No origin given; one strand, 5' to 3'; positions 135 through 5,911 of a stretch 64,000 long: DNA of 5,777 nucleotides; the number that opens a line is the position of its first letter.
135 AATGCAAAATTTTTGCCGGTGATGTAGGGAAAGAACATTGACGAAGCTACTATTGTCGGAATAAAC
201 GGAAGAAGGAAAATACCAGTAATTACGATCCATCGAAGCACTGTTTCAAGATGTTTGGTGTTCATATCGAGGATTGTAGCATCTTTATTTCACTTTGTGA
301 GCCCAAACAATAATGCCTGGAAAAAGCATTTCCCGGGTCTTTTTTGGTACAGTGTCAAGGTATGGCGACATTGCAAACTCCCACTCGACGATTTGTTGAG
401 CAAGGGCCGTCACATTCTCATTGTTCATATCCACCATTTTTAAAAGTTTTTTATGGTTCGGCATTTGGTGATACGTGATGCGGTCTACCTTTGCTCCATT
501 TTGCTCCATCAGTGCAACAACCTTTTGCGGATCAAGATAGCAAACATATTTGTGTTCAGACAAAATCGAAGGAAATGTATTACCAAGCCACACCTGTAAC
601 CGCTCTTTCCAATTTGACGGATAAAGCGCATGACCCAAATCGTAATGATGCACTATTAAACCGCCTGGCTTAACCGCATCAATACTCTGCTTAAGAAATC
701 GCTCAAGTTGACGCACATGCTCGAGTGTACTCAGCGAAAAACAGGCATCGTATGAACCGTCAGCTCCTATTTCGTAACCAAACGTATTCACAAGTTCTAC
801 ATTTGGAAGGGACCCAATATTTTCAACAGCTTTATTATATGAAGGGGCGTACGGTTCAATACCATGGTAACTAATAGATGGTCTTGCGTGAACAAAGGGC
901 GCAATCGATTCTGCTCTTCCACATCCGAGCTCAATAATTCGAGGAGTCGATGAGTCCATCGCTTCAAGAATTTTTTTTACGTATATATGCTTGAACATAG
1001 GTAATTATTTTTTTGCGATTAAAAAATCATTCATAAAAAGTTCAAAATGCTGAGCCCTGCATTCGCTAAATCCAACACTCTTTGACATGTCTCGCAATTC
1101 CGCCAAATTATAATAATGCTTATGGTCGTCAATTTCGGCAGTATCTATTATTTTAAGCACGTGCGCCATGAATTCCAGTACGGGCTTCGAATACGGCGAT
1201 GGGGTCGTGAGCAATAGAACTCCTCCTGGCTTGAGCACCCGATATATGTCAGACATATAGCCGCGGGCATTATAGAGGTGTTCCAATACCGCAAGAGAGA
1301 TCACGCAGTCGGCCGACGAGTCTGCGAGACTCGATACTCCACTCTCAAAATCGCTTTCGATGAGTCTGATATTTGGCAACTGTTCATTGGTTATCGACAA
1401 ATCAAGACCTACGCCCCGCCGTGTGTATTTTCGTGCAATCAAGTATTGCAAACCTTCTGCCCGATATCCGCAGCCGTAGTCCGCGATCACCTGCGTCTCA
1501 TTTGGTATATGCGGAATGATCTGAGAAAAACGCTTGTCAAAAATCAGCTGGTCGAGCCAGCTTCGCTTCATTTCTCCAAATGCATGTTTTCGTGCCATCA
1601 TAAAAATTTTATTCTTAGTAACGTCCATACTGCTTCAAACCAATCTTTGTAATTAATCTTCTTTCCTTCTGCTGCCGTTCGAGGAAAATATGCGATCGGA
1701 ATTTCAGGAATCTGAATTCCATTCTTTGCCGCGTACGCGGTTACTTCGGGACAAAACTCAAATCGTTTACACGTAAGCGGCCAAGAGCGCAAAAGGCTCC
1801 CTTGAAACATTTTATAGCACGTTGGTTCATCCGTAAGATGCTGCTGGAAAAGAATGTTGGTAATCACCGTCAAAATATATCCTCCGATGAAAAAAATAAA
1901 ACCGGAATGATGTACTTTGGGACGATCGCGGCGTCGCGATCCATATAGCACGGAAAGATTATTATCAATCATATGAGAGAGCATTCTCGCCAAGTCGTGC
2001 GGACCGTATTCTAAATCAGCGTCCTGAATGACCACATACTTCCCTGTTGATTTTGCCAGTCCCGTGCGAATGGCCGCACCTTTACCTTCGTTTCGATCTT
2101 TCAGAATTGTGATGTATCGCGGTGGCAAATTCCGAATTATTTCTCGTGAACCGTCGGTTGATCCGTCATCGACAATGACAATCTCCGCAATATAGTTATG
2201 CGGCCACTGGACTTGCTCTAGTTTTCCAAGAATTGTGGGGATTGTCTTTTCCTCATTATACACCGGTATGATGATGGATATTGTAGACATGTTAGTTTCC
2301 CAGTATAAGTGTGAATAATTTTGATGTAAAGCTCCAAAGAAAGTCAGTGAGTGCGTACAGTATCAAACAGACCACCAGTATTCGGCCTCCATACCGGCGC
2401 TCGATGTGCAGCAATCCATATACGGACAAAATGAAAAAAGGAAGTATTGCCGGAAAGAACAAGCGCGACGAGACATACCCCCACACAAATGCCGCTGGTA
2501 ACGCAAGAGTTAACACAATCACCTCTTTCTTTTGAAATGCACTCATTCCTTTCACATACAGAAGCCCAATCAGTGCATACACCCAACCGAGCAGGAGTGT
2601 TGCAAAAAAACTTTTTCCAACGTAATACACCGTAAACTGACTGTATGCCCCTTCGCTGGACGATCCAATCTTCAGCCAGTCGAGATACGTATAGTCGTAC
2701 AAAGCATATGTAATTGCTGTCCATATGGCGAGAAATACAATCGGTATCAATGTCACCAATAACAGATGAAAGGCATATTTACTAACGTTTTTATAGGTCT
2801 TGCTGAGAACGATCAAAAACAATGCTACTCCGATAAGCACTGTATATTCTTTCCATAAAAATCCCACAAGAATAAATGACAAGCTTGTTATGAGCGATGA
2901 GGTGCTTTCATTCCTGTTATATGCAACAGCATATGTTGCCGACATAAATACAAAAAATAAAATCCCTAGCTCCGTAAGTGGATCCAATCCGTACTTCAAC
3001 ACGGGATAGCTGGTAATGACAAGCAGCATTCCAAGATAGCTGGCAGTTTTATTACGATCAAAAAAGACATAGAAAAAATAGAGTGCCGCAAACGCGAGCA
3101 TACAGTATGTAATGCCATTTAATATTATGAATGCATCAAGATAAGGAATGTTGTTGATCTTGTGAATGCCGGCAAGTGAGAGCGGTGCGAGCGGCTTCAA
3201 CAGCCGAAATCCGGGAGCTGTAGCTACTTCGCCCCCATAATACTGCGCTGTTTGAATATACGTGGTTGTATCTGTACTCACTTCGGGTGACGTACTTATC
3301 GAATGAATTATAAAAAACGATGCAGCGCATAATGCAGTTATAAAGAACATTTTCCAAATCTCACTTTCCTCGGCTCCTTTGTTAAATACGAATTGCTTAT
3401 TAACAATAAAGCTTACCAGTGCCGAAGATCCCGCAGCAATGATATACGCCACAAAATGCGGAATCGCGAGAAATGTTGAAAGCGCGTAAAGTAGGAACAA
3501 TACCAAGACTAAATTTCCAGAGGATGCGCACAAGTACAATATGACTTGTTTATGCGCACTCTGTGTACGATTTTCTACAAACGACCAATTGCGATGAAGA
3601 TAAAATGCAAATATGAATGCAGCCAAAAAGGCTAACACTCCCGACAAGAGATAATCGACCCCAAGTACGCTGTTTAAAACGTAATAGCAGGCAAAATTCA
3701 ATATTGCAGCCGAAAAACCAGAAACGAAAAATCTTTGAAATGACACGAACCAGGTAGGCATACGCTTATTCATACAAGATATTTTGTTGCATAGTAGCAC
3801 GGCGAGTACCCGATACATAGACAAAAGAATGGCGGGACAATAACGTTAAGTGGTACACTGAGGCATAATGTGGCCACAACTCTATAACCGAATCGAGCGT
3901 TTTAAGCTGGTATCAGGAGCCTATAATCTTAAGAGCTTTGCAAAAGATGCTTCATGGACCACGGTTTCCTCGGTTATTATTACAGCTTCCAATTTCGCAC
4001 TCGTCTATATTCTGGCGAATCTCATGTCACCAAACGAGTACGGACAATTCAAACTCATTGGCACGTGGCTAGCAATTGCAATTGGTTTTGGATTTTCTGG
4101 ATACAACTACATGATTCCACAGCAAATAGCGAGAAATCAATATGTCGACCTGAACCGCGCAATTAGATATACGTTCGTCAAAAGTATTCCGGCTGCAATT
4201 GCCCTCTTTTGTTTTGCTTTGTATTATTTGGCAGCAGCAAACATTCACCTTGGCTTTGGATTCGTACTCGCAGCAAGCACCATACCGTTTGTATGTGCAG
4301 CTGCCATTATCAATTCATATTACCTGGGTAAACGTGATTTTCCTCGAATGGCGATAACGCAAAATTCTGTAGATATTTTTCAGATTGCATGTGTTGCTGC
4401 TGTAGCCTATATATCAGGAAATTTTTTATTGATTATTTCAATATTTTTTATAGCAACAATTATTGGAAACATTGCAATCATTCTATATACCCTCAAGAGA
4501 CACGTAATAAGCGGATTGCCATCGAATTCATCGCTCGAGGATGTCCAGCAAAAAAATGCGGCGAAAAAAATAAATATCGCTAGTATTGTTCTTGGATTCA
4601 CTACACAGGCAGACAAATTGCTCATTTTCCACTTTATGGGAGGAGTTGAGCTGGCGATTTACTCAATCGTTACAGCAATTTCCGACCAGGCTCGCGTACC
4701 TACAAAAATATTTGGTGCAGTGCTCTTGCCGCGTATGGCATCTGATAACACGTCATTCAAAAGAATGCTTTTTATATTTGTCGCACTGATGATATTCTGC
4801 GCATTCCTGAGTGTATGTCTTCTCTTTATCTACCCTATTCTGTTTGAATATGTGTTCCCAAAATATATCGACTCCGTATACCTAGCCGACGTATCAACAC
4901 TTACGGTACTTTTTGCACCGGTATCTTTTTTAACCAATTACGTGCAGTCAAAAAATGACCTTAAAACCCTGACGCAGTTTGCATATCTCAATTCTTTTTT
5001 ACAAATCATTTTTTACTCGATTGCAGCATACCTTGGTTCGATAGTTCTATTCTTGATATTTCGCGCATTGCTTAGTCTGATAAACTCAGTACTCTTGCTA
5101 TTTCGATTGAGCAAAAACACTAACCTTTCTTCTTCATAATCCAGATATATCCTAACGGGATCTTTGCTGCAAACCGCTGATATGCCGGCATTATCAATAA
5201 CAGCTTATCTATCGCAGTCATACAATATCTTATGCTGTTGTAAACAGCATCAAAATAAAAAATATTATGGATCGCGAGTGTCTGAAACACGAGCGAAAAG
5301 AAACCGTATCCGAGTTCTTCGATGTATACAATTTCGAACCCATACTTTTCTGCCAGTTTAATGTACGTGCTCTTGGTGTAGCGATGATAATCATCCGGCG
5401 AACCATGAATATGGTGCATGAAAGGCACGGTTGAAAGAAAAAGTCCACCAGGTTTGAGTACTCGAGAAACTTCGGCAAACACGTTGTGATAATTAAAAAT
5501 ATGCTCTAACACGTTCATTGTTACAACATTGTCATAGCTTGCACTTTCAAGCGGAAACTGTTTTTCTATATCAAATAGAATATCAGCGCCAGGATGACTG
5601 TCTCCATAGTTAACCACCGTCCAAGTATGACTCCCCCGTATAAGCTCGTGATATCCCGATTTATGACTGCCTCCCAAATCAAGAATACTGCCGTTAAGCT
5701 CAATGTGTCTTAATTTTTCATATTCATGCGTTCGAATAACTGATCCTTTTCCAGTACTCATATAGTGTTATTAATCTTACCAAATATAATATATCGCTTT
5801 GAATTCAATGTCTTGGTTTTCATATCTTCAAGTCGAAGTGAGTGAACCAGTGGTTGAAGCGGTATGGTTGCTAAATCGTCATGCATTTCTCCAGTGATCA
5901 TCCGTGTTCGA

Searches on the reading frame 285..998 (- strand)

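Call 22: search_protein_families(library=pfam, proteins=[window:285-998:-], max_evalue=0.001)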
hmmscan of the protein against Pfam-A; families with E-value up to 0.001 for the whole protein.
window:285-998:- (237 aa): 5 families
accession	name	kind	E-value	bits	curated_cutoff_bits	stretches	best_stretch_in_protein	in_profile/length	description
PF13489.12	Methyltransf_23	-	8e-12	45.6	27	1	11-172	14-162/164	Methyltransferase domain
PF08242.18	Methyltransf_12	-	9.3e-10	39.6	30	1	22-115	1-98/98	Methyltransferase domain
PF08241.18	Methyltransf_11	-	4.4e-08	34.1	21.2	1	23-116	2-94/95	Methyltransferase domain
PF13649.12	Methyltransf_25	-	5.5e-08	33.8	27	1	21-113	1-97/97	Methyltransferase domain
PF02390.23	Methyltransf_4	-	0.00042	20.3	24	0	18-64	2-48/173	Putative methyltransferase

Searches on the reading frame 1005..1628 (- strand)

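Call 22: search_protein_families(library=pfam, proteins=[window:1005-1628:-], max_evalue=0.001)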
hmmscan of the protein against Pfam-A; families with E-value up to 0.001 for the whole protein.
window:1005-1628:- (207 aa): 7 families
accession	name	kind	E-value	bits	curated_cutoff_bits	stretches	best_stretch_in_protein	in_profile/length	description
PF13489.12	Methyltransf_23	-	4.4e-12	46.5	27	1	44-187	22-159/164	Methyltransferase domain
PF08241.18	Methyltransf_11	-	1e-11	45.7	21.2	1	50-139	2-94/95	Methyltransferase domain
PF13847.12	Methyltransf_31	-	1.5e-07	31.7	27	1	81-153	50-114/145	Methyltransferase domain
PF13649.12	Methyltransf_25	-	7.2e-07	30.2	27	1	49-136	2-97/97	Methyltransferase domain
PF08242.18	Methyltransf_12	-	5.1e-06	27.6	30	1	83-138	52-98/98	Methyltransferase domain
PF05148.21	Methyltransf_8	-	5.2e-05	23.7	27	1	43-183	71-200/219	Hypothetical methyltransferase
PF20922.3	Anamorsin_N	-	0.00079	19.6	27.1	0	99-144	45-91/163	Anamorsin, N-terminal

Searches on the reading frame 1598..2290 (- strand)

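Call 22: search_protein_families(library=pfam, proteins=[window:1598-2290:-], max_evalue=0.001)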
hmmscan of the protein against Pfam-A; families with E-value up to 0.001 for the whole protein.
window:1598-2290:- (230 aa): 2 families
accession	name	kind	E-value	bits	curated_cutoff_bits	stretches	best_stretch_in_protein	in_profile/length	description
PF00535.33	Glycos_transf_2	-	7.6e-32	111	23.3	1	5-131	1-127/168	Glycosyl transferase family 2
PF10111.15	Glyco_tranf_2_2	-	2.9e-06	27.4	27.3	1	5-108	1-107/276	Glycosyltransferase like family 2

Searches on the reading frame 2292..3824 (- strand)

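Call 22: search_protein_families(library=pfam, proteins=[window:2292-3824:-], max_evalue=0.001)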
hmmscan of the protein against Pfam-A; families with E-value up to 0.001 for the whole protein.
window:2292-3824:- (510 aa): 1 family
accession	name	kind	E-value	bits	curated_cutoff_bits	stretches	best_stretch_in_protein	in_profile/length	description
PF04138.20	GtrA_DPMS_TM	-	7.4e-22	78.2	26.1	2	31-147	1-117/117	GtrA/DPMS, transmembrane domain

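Call 57: search_protein_families(library=ncbifam, proteins=[window:2292-3824:-], max_evalue=0.00001)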
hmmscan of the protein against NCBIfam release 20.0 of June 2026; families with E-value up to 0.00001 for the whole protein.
window:2292-3824:- (510 aa): 0 families

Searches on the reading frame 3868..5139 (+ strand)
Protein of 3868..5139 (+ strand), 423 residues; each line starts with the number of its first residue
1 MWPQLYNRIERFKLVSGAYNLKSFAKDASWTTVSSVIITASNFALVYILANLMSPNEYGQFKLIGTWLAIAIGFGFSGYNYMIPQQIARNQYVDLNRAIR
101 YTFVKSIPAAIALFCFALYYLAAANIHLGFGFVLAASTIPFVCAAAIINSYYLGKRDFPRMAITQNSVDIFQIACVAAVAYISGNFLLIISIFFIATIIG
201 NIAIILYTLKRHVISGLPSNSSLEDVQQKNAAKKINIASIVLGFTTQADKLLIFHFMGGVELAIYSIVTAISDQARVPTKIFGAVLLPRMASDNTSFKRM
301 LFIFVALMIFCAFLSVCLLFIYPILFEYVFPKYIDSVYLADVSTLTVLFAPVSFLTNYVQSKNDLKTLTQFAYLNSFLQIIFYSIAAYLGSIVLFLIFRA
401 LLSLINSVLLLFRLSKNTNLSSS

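Call 22: search_protein_families(library=pfam, proteins=[window:3868-5139:+], max_evalue=0.001)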
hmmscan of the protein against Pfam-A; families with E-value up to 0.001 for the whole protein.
window:3868-5139:+ (423 aa): 1 family
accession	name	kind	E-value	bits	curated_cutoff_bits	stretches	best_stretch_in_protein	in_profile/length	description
PF01943.22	Polysacc_synt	-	2.2e-08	34.3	28.2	1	25-291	2-271/274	Polysaccharide biosynthesis protein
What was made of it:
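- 3868..5139 (+): Wzx-like flippase (Polysacc_synt). Pfam PF01943 34.3 bits (call 22).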

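Call 57: search_protein_families(library=ncbifam, proteins=[window:3868-5139:+], max_evalue=0.00001)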
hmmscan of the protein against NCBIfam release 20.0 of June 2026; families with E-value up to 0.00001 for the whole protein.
window:3868-5139:+ (423 aa): 0 families

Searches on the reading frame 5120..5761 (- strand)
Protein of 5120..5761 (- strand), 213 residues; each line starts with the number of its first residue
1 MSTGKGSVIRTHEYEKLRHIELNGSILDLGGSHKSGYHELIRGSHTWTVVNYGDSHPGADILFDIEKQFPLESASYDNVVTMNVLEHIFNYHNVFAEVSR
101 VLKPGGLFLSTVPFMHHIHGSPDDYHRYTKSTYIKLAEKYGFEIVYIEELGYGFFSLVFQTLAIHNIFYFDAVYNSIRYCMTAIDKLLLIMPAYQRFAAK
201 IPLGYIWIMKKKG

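Call 22: search_protein_families(library=pfam, proteins=[window:5120-5761:-], max_evalue=0.001)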
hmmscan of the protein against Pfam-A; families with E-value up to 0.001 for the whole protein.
window:5120-5761:- (213 aa): 5 families
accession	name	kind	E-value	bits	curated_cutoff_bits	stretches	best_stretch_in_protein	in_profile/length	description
PF08241.18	Methyltransf_11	-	9.7e-10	39.4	21.2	1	62-109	48-94/95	Methyltransferase domain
PF13489.12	Methyltransf_23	-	3.2e-09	37.2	27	1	20-145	20-162/164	Methyltransferase domain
PF13847.12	Methyltransf_31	-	2.1e-06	27.9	27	1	64-111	62-110/145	Methyltransferase domain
PF08242.18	Methyltransf_12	-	2.4e-06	28.6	30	1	68-108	61-98/98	Methyltransferase domain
PF13649.12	Methyltransf_25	-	1.4e-05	26.1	27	1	64-106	54-97/97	Methyltransferase domain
